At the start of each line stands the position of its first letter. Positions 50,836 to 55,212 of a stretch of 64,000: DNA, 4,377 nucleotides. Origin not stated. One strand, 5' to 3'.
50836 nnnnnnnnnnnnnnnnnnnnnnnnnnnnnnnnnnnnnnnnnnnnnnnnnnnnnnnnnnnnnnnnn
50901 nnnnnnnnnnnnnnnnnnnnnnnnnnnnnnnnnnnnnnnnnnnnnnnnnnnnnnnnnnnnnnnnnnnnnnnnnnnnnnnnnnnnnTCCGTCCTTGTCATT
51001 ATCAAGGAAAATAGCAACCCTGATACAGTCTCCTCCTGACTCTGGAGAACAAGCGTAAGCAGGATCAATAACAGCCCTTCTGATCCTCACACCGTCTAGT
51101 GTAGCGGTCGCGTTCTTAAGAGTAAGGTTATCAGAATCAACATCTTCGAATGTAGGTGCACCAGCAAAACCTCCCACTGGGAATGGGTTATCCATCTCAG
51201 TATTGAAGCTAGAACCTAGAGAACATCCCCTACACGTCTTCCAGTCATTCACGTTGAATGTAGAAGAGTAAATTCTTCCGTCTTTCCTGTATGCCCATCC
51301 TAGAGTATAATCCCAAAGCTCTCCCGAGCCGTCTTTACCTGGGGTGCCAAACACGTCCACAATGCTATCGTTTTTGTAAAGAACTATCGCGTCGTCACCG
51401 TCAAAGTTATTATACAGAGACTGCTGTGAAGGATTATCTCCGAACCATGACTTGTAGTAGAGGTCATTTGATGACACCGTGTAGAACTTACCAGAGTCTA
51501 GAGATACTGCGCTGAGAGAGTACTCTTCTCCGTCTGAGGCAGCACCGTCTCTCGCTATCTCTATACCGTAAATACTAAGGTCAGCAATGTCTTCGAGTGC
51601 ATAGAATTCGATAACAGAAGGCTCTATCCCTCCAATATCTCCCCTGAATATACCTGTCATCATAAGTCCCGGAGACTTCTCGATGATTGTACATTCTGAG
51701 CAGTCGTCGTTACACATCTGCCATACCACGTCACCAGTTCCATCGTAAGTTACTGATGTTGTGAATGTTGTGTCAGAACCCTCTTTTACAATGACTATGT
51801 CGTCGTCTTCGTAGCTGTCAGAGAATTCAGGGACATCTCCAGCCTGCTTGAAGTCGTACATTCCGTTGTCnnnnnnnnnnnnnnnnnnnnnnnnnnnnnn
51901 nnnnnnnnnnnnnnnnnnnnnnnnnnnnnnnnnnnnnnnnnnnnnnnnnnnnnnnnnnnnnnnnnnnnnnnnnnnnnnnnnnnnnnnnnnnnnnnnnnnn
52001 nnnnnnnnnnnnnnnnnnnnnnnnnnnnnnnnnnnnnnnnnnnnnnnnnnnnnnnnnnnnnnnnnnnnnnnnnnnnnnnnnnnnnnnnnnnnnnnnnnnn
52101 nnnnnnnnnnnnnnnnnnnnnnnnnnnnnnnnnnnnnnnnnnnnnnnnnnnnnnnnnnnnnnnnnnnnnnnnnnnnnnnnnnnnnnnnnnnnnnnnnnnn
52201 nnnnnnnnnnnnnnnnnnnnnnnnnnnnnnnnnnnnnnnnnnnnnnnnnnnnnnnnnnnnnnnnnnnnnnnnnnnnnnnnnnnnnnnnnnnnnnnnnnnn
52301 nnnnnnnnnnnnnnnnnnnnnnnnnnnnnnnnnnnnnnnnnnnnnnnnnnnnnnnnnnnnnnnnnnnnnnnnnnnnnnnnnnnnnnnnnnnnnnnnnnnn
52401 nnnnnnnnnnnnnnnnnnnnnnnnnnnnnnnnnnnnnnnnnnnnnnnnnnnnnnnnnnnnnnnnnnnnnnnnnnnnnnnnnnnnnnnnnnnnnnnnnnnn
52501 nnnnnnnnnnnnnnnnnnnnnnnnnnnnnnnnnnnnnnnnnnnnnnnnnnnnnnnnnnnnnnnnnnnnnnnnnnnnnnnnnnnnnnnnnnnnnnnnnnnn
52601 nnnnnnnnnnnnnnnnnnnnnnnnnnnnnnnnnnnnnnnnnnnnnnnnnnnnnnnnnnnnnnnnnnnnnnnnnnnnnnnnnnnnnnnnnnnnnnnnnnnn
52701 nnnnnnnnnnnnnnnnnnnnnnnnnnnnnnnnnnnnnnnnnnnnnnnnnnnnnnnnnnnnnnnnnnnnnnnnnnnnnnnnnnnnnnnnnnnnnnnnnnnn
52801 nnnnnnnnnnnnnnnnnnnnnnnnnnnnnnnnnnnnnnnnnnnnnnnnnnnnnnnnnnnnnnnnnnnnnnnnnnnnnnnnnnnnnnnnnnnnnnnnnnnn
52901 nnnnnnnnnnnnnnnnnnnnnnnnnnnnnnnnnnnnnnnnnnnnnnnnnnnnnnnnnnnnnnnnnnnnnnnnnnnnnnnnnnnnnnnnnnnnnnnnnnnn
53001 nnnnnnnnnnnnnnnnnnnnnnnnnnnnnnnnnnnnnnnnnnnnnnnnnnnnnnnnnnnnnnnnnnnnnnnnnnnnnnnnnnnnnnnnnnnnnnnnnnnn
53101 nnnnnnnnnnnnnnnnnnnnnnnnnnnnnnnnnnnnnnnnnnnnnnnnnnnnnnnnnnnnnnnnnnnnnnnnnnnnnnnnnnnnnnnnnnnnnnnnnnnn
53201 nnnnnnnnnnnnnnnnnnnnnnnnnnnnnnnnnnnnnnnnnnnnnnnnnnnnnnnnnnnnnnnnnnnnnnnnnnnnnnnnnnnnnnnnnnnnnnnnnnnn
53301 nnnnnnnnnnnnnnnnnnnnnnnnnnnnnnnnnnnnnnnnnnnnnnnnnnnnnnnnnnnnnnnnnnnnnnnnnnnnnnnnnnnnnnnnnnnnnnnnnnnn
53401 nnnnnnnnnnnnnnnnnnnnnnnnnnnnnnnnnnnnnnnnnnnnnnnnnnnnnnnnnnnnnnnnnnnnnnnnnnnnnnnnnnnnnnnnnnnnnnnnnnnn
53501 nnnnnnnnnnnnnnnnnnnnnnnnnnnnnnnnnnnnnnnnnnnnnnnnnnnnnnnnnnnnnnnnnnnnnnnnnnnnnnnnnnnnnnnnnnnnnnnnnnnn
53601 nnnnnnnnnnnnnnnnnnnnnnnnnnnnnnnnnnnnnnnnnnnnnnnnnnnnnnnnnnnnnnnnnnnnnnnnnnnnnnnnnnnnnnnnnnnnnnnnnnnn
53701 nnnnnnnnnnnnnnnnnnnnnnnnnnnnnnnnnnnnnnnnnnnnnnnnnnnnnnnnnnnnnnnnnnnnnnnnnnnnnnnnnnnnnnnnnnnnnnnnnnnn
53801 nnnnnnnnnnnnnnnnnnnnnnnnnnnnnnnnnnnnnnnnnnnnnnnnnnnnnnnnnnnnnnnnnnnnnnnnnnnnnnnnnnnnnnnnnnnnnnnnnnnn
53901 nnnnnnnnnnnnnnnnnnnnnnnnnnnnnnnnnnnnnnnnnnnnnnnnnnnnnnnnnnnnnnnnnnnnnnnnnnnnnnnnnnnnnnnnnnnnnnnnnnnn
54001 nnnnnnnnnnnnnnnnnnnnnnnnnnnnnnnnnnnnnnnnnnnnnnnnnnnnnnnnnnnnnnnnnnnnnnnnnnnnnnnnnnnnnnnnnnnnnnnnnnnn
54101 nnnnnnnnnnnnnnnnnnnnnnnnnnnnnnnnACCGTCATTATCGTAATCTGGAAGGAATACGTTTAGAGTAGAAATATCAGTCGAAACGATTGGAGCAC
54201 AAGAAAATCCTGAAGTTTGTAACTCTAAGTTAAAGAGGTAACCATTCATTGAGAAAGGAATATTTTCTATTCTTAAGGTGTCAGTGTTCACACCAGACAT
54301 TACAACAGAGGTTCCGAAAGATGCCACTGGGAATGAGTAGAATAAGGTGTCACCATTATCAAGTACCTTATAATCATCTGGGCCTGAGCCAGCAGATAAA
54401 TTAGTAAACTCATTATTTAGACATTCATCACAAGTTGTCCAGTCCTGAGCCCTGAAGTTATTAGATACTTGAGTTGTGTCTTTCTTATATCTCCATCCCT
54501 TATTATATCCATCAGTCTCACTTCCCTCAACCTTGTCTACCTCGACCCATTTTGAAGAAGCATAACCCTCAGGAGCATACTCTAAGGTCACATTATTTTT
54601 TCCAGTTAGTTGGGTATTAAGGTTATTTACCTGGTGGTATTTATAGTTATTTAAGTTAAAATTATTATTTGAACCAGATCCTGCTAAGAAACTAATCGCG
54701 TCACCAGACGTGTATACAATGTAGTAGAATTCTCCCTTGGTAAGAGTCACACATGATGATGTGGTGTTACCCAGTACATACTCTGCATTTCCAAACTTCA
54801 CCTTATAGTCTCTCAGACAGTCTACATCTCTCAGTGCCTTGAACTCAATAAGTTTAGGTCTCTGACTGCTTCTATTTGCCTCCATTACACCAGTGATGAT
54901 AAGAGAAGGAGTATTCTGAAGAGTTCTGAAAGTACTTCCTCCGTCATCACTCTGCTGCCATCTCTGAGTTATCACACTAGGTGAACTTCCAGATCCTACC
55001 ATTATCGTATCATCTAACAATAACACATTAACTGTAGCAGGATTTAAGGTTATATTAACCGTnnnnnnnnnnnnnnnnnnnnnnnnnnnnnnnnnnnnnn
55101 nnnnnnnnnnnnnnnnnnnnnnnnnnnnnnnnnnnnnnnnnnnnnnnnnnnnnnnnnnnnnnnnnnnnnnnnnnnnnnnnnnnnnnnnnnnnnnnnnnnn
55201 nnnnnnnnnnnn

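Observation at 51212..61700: Five lamin-tail-domain-like modules nested inside Ig-like domains at one fixed loop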

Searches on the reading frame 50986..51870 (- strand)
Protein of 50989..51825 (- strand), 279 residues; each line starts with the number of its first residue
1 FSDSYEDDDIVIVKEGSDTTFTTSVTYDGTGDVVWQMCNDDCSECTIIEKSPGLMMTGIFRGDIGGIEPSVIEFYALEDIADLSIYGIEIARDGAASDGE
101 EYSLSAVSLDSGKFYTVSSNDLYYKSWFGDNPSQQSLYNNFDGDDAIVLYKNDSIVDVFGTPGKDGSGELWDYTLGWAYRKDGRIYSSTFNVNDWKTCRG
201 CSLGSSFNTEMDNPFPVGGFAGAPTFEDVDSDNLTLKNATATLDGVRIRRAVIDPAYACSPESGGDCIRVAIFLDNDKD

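Call 7: search_protein_families(library=pfam, max_evalue=1, proteins=[window:50989-51825:-])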
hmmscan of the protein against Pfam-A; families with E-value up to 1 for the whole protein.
seq(279 aa): 0 families

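Call 28: predict_structure(alignment_id=A2)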
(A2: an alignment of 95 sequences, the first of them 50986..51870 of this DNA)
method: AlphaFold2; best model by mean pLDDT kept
length: 295 residues; sequences in the alignment: 95
mean_pLDDT: 89.5   pTM: 0.87
mean pLDDT of the five models: 89.5, 89.4, 89.4, 89.1, 89.0
residues with pLDDT >= 90: 204; 70-90: 69; 50-70: 19; < 50: 3
segments of 3 or more residues with pLDDT < 50: 1-3
pLDDT, mean of each block of 10 residues (from residue 1): 50 75 88 92 87 90 94 88 89 98 97 97 98 95 95 87 97 98 93 95 95 84 91 95 94 92 90 71 89 70
secondary structure, 60 per line:
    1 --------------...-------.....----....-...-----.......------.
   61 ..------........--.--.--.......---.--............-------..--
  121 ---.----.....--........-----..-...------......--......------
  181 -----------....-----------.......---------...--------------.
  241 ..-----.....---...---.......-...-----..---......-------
elements in order: E15-17 E25-29 E34-37 E39-41 E47-53 E60-62 E69-76 E85-91 E101-106 E129-133 H136-143 E161-166 E169-174 E192-195 E210-213 E240-242 E248-252 E262-268 E283-288

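Call 32: fold_search(model_id=the predicted structure, library=pdb)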
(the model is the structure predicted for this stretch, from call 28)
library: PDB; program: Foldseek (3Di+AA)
matches with E <= 10: 1417; with E <= 0.001: 0
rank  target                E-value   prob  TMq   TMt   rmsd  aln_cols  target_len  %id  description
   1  1f97                  3.9e-03  0.28  0.14  0.20  26.7       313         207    7  SOLUBLE PART OF THE JUNCTION ADHESION MOLECULE FROM MOUSE (released 2001-01-10)
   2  3laf_A                4.3e-03  0.20  0.14  0.11  28.2       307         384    9  Structure of DCC, a netrin-1 receptor (released 2011-03-02)
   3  4x9h_A                5.4e-03  0.10  0.13  0.10  26.7       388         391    9  Crystal structure of Dscam1 isoform 8.4, N-terminal four Ig domains (released 2015-12-16)
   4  3pxj_A                1.0e-02  0.16  0.14  0.19  23.2       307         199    8  Tandem Ig repeats of Dlar (released 2011-03-23)
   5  3tf7_I                1.2e-02  0.18  0.15  0.19  23.7       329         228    6  42F3 QL9/H2-Ld complex (released 2011-12-07)
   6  2rik                  1.3e-02  0.15  0.14  0.15  28.4       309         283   11  I-band fragment I67-I69 from titin (released 2008-01-22)
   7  3pxj_C                1.5e-02  0.13  0.13  0.20  23.1       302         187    8  Tandem Ig repeats of Dlar (released 2011-03-23)
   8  4xb7_A                1.6e-02  0.14  0.14  0.11  28.2       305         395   11  Crystal structure of Dscam1 isoform 4.4, N-terminal four Ig domains (released 2015-12-16)
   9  4x9g_A                1.6e-02  0.08  0.14  0.11  26.6       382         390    8  Crystal structure of Dscam1 isoform 6.44, N-terminal four Ig domains (released 2015-12-16)
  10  8r4o_B                1.9e-02  0.13  0.15  0.17  23.6       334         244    9  Salt inducible kinase 3 in complex with inhibitor (released 2024-03-27)
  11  4x9f_B                2.3e-02  0.07  0.13  0.10  25.8       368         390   10  Crystal structure of Dscam1 isoform 6.9, N-terminal four Ig domains (released 2015-12-16)
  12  6sdb_E                2.4e-02  0.14  0.15  0.22  31.3       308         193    9  Chimeric titin Z1Z2 functionalized with a KLER exogenous peptide from decorin (released 2019-09-18)
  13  2yd2                  2.6e-02  0.12  0.14  0.20  24.1       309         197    8  Crystal structure of the N-terminal Ig1-2 module of Human Receptor Protein Tyrosine Phosphatase Sigma (released 2011-04-13)
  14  2iep_A                2.7e-02  0.14  0.14  0.21  28.1       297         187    7  Crystal structure of immunoglobulin-like domains 1 and 2 of the receptor tyrosine kinase MuSK (released 2006-11-28)
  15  9gtb_B                2.7e-02  0.11  0.16  0.14  27.7       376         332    7  Cryo-EM structure of Mouse PMCA-NPTN complex captured in E1-Ca state (released 2025-08-06)
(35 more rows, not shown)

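Call 51: find_related_loci(query=A5, collection=genome_contigs, flank=10000)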
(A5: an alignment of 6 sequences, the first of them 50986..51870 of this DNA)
Query A5 (295 aa) in genome_contigs; peptide patterns used: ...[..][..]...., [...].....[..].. (x = any residue, [..] = any of these).
38 stretches matched a pattern; 11 encode a relative of the query (tblastn E <= 1e-3); 11 distinct loci.
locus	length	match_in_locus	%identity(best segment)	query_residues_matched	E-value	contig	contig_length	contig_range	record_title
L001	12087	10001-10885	100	1-295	0e+0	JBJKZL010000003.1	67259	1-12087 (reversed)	MAG: Candidatus Neomarinimicrobiota bacterium isolate LRMED-165 Marinisoma-LRMED-165-C3, whole genome shotgun sequence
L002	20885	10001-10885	98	1-295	0e+0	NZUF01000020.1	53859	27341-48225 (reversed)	MAG: Flammeovirgaceae bacterium isolate NAT912 82772, whole genome shotgun sequence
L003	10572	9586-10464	81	1-293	1e-167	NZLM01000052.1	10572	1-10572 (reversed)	MAG: Methanobacteriota archaeon isolate IN35 32492, whole genome shotgun sequence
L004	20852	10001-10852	84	2-285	7e-166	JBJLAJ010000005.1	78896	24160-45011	MAG: Cytophagales bacterium isolate LRMED-062 Marinoscillaceae-LRMED-062-C5, whole genome shotgun sequence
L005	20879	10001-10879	80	1-293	5e-165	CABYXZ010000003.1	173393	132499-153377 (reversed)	MAG: uncultured Marinoscillum sp. isolate AG-895-E03 genome assembly, contig: AG-895-E03_NODE_3, whole genome shotgun se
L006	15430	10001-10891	71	1-295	7e-145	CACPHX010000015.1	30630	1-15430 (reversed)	MAG: uncultured Marinoscillum sp. isolate AG-426-P19 genome assembly, contig: AG-426-P19_NODE_15, whole genome shotgun s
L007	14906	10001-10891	70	1-295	1e-144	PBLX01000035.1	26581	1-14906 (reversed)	MAG: Legionellales bacterium isolate SP228 MHASMcontig_483863, whole genome shotgun sequence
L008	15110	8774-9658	65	1-293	2e-129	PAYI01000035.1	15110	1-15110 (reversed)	MAG: Flavobacteriaceae bacterium isolate SAT107 187447, whole genome shotgun sequence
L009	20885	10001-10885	64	1-293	3e-128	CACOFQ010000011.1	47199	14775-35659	MAG: uncultured Marinoscillum sp. isolate AH-321-C20 genome assembly, contig: AH-321-C20_NODE_11, whole genome shotgun s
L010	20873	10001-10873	41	2-295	1e-75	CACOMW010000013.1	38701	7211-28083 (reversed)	MAG: uncultured Marinoscillum sp. isolate AH-324-A18 genome assembly, contig: AH-324-A18_NODE_13, whole genome shotgun s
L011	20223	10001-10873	41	2-295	7e-75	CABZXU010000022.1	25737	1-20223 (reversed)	MAG: uncultured Marinoscillum sp. isolate AG-343-C10 genome assembly, contig: AG-343-C10_NODE_22, whole genome shotgun s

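Call 69: search_protein_representatives(alignment_id=A4)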
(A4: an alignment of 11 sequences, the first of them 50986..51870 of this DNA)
Query: 11 sequences, 307 profile positions. Proteins with E-value up to 0.001 (for the whole library): 5042; up to 1e-10: 2214; up to 1e-30: 233. The best 150 are listed.
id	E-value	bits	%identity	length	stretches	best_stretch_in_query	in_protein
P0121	2.6e-126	437.5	-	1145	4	61-251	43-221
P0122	1.3e-121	422.1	-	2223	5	64-248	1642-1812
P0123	9.7e-118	409.4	-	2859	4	64-249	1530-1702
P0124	1.7e-107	375.7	-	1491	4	64-247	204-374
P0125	4.7e-101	354.6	-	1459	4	47-252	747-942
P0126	9.3e-100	350.3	-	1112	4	62-252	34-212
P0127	1.7e-99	349.5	-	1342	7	81-223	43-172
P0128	1.2e-96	340.1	-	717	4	63-248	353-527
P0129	1.1e-94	333.6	-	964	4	55-248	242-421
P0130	7.3e-89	314.5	-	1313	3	58-252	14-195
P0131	1.7e-88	313.4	-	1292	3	64-248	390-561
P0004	2.9e-85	302.7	-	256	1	46-295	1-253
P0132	3.5e-85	302.4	-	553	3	1-272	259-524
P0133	3.4e-84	299.2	-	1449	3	63-247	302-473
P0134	1.4e-83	297.2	-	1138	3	64-251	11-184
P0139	6.0e-76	272.1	-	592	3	62-275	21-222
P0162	1.4e-56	208.5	-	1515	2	36-291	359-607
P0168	3.0e-54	200.8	-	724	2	65-294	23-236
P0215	4.8e-42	160.7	-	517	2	37-278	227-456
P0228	3.4e-40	154.7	-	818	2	32-269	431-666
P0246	6.9e-37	143.8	-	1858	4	4-229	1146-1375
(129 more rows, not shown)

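Call 72: search_protein_families(library=pfam, max_evalue=0.001, proteins=[P0121, P0124, P0162, P0246, P0128, P0215, P0228, P0168, P0139])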
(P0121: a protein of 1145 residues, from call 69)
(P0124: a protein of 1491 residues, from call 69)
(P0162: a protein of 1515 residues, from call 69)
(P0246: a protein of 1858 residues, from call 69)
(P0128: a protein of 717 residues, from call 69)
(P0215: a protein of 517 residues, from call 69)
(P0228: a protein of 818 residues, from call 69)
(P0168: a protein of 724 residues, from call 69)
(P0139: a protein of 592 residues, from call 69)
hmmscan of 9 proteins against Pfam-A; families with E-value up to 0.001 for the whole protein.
P0121 (1145 aa): 1 family
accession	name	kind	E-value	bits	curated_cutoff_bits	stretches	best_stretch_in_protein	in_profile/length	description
PF00932.25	LTD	-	6.8e-21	75.1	34.3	1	47-155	7-106/109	Lamin Tail Domain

P0124 (1491 aa): 2 families
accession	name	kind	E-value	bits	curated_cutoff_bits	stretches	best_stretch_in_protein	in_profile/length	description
PF13205.12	Big_5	-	3.1e-11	44.3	23.6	1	733-837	2-105/105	Bacterial Ig-like domain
PF19580.5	Exo_endo_phos_3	-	7.2e-06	25.7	27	1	1085-1349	2-252/311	Endonuclease/Exonuclease/phosphatase family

P0162 (1515 aa): 4 families
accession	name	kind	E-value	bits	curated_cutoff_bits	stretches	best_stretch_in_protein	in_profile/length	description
PF02494.22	HYR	-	1e-25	90.3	21.7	3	1342-1423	2-81/81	HYR domain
PF18962.6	Por_Secre_tail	-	2.2e-12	47.5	27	1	1441-1514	1-75/75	Secretion system C-terminal sorting domain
PF18911.6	PKD_4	-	0.00011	22.7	27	0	993-1018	59-85/85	PKD domain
PF03793.24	PASTA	-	0.00023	21.5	23.2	0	1384-1406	40-61/64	PASTA domain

P0246 (1858 aa): 5 families
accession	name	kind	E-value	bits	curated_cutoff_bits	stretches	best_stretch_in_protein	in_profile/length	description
PF19078.6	Big_12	-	4.6e-58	194.2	27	4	1484-1575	1-97/102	Bacterial Ig-like domain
PF00932.25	LTD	-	5.2e-41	139.9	34.3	4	1210-1333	4-107/109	Lamin Tail Domain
PF03160.20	Calx-beta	-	1e-21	77.6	27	3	1098-1208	5-119/119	Calx-beta domain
PF18962.6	Por_Secre_tail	-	1.6e-05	25.6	27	1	1793-1857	8-75/75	Secretion system C-terminal sorting domain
PF08922.17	DUF1905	-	1.9e-05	25.1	24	0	1598-1661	14-69/81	Domain of unknown function (DUF1905)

P0128 (717 aa): 1 family
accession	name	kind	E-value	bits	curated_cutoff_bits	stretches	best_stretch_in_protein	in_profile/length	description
PF00047.31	ig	-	0.00031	21.4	21.8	0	406-428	55-78/81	Immunoglobulin domain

P0215 (517 aa): 2 families
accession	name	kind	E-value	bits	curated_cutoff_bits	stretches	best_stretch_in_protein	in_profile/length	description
PF00932.25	LTD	-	1.2e-06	29.2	34.3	0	60-144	36-106/109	Lamin Tail Domain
PF18962.6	Por_Secre_tail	-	2.5e-05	24.9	27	1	443-505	1-67/75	Secretion system C-terminal sorting domain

P0228 (818 aa): 1 family
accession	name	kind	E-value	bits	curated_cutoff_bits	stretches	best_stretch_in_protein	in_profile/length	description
PF18962.6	Por_Secre_tail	-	4e-14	53.1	27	1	737-810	1-70/75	Secretion system C-terminal sorting domain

P0168 (724 aa): 1 family
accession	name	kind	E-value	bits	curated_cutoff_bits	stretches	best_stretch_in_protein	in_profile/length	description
PF00932.25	LTD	-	5.5e-10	40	34.3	0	438-548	6-106/109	Lamin Tail Domain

P0139 (592 aa): 1 family
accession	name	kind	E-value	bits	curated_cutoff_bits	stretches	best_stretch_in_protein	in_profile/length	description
PF13205.12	Big_5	-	1.5e-17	64.6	23.6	1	203-305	2-104/105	Bacterial Ig-like domain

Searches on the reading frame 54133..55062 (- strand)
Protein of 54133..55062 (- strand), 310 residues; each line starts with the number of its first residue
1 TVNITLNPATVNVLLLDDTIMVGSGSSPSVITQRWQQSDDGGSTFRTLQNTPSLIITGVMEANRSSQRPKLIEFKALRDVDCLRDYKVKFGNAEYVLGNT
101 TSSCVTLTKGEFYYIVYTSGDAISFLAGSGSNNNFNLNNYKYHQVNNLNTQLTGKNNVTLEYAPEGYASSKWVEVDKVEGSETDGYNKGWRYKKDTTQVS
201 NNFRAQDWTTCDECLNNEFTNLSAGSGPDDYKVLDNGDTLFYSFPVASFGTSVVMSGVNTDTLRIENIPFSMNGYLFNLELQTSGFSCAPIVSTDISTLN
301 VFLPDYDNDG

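Call 7: search_protein_families(library=pfam, max_evalue=1, proteins=[window:54133-55062:-])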
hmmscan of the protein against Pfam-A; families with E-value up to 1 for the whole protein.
seq(310 aa): 1 family
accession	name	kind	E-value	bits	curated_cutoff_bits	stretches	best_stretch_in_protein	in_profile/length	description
PF03838.20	RecU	-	0.052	13.9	25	1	113-150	55-92/162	Recombination protein U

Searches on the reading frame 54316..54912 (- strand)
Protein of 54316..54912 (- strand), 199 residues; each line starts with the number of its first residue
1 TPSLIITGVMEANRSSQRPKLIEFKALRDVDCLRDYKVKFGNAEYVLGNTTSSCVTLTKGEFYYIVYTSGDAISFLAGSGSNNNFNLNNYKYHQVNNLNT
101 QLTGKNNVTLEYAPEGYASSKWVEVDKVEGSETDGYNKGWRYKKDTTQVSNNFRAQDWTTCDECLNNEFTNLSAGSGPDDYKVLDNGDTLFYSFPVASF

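Call 58: search_protein_families(library=ncbifam, max_evalue=1, proteins=[window:54316-54912:-])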
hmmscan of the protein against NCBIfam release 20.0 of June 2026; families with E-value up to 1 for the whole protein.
window:54316-54912:- (199 aa): 2 families
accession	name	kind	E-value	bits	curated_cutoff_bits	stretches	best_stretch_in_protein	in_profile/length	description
NF002581.0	PRK02234.1-2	equivalog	0.026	14.4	154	1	61-100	62-101/170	Holliday junction resolvase RecU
NF033816.1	Cj0069_fam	subfamily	0.11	11.6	150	1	9-58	265-316/334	Cj0069 family protein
